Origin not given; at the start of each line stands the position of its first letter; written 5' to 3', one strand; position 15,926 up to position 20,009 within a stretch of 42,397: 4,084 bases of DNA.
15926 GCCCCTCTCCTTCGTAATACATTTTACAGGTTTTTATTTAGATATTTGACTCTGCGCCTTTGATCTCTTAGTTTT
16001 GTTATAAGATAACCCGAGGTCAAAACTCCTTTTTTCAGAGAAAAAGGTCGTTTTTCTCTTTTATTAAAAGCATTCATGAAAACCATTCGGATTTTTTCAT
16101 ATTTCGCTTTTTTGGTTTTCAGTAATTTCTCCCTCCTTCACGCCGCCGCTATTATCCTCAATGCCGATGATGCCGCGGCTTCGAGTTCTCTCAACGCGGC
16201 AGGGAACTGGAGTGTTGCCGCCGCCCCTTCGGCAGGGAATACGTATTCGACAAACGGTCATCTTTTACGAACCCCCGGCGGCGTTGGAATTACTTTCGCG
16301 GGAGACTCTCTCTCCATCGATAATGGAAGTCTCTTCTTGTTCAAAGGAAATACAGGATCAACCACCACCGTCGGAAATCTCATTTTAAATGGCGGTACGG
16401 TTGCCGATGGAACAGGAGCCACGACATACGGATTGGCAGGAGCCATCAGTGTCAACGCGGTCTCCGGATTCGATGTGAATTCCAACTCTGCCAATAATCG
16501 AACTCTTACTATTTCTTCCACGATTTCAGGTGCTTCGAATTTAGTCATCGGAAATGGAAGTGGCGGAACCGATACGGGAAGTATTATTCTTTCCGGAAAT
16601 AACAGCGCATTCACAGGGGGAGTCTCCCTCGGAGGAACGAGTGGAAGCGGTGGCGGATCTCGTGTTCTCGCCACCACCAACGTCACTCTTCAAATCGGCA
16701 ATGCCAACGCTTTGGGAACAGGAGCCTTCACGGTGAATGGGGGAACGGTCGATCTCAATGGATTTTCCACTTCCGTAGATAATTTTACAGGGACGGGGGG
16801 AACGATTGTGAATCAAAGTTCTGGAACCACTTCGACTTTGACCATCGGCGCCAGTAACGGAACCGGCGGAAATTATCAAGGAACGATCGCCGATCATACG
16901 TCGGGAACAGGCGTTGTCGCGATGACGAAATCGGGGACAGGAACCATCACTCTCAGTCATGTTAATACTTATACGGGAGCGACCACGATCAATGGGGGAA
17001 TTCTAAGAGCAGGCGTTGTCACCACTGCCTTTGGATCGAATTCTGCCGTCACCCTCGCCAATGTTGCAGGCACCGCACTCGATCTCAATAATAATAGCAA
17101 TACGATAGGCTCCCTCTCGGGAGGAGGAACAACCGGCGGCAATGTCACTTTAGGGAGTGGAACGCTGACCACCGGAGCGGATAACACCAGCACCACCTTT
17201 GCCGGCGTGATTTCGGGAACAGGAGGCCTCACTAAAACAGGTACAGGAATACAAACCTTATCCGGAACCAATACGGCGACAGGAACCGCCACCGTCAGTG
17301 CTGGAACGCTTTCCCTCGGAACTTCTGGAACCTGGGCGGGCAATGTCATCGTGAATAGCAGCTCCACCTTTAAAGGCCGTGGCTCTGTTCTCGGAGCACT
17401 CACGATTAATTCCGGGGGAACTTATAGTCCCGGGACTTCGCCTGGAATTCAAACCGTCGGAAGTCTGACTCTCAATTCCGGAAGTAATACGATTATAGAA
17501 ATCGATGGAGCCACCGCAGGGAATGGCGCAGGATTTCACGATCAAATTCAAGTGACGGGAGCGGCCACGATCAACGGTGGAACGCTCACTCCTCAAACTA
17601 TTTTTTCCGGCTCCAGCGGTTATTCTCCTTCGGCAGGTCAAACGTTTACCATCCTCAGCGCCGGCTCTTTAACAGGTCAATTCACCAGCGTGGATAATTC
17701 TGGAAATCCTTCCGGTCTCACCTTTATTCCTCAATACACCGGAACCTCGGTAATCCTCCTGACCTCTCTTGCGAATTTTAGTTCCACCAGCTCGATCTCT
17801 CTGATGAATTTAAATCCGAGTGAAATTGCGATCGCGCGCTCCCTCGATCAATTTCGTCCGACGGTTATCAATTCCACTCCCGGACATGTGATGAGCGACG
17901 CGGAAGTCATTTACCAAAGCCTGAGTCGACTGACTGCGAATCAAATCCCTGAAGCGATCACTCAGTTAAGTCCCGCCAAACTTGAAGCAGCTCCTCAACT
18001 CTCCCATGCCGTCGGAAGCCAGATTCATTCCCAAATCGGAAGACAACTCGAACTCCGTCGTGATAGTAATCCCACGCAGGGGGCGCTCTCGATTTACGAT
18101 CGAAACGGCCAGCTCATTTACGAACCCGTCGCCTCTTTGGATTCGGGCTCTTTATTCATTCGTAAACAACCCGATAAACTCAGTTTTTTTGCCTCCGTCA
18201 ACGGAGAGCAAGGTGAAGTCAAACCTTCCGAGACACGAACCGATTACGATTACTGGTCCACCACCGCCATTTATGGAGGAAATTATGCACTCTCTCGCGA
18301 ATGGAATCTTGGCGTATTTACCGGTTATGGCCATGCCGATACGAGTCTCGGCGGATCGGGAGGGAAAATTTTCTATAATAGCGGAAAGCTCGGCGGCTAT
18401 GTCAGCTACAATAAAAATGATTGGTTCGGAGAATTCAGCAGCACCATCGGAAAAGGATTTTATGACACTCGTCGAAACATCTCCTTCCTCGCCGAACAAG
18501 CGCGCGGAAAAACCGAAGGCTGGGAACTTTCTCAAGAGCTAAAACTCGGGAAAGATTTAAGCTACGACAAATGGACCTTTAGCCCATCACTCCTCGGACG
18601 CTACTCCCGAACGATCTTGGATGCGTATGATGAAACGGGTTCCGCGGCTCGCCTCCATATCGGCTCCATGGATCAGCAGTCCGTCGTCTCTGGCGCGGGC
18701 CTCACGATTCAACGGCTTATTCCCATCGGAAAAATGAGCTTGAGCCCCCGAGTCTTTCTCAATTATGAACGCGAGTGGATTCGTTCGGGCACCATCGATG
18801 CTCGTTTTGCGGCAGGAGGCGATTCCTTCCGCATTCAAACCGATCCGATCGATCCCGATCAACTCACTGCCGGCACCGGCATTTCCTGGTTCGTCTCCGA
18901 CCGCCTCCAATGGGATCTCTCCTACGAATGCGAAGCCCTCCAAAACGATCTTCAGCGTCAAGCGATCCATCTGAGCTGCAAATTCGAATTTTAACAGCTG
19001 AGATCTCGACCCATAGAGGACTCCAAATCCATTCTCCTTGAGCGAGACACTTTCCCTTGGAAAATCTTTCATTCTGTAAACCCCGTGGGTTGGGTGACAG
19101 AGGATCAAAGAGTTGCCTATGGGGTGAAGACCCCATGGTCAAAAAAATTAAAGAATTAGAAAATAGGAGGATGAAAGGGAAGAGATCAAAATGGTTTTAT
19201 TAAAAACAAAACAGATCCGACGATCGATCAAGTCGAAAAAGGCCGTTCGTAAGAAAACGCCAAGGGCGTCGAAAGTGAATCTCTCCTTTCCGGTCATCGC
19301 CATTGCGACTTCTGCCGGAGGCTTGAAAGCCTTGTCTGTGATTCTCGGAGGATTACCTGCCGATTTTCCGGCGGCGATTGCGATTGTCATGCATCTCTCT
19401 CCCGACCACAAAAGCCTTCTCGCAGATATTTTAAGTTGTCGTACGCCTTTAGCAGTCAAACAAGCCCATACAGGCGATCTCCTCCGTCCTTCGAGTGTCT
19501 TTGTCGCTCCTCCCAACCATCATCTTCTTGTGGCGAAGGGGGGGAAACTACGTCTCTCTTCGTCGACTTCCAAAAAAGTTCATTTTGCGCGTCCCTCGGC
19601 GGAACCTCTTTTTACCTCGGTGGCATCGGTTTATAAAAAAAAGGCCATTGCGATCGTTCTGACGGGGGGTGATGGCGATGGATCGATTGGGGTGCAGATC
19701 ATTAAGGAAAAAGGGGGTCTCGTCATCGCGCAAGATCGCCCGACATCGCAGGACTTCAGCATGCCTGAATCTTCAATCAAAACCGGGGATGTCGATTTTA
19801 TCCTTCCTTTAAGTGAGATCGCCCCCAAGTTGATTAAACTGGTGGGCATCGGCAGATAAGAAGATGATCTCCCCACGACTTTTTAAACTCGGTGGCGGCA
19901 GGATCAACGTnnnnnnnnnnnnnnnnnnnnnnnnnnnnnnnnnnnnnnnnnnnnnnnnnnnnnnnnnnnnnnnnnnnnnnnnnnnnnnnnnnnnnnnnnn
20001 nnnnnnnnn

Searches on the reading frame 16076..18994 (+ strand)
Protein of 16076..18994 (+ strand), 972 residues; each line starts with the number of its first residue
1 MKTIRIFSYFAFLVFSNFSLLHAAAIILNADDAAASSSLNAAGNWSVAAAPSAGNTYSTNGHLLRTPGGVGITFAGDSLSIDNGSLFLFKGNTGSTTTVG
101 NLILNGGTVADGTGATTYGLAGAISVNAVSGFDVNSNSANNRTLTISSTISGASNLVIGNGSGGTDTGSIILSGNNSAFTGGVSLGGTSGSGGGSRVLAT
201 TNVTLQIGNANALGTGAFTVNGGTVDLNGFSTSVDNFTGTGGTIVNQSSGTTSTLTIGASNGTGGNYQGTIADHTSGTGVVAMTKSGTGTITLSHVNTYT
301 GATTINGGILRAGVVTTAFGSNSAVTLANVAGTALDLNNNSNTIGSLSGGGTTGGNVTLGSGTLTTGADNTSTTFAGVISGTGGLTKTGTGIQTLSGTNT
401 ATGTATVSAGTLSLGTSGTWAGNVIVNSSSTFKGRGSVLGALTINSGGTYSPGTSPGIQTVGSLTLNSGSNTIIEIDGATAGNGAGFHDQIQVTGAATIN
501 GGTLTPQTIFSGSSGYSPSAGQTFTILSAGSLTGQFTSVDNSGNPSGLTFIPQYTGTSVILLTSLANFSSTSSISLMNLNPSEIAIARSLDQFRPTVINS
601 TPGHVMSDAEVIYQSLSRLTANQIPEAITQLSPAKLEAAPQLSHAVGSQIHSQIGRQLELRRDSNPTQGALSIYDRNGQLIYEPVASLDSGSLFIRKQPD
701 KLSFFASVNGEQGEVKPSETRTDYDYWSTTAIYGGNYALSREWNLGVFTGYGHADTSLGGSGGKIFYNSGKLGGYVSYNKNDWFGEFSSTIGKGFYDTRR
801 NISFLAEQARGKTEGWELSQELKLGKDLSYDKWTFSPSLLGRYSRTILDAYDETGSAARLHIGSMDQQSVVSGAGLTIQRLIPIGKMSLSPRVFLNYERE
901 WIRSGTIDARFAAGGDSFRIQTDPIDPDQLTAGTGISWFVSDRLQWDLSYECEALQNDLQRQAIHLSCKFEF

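Call 42: search_protein_families(library=pfam, proteins=[window:16076-18994:+], max_evalue=0.01)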
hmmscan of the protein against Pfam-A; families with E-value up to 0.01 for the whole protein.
window:16076-18994:+ (972 aa): 2 families
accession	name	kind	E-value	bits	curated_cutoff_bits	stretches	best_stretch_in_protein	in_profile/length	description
PF03797.25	Autotransporter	-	7.8e-40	137.7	26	1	704-951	1-255/255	Autotransporter beta-domain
PF12951.13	PATR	-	6e-13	49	27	2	284-311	2-29/30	Passenger-associated-transport-repeat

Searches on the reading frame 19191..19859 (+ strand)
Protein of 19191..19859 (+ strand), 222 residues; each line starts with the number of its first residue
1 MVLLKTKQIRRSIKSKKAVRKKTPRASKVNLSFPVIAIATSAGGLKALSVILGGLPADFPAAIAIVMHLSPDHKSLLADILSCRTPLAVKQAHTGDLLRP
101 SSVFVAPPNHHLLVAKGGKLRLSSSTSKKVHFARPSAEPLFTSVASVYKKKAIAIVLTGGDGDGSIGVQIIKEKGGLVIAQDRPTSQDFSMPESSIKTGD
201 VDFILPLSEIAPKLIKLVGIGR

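Call 42: search_protein_families(library=pfam, proteins=[window:19191-19859:+], max_evalue=0.01)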
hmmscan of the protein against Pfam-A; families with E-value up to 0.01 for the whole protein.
window:19191-19859:+ (222 aa): 1 family
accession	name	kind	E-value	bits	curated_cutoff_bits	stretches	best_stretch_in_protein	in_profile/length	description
PF01339.22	CheB_methylest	-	2.2e-54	184.3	24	1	36-214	1-174/174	CheB methylesterase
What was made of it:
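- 19191..19859 (+): Stand-alone CheB methylesterase, first gene of the signalling operon. call 42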
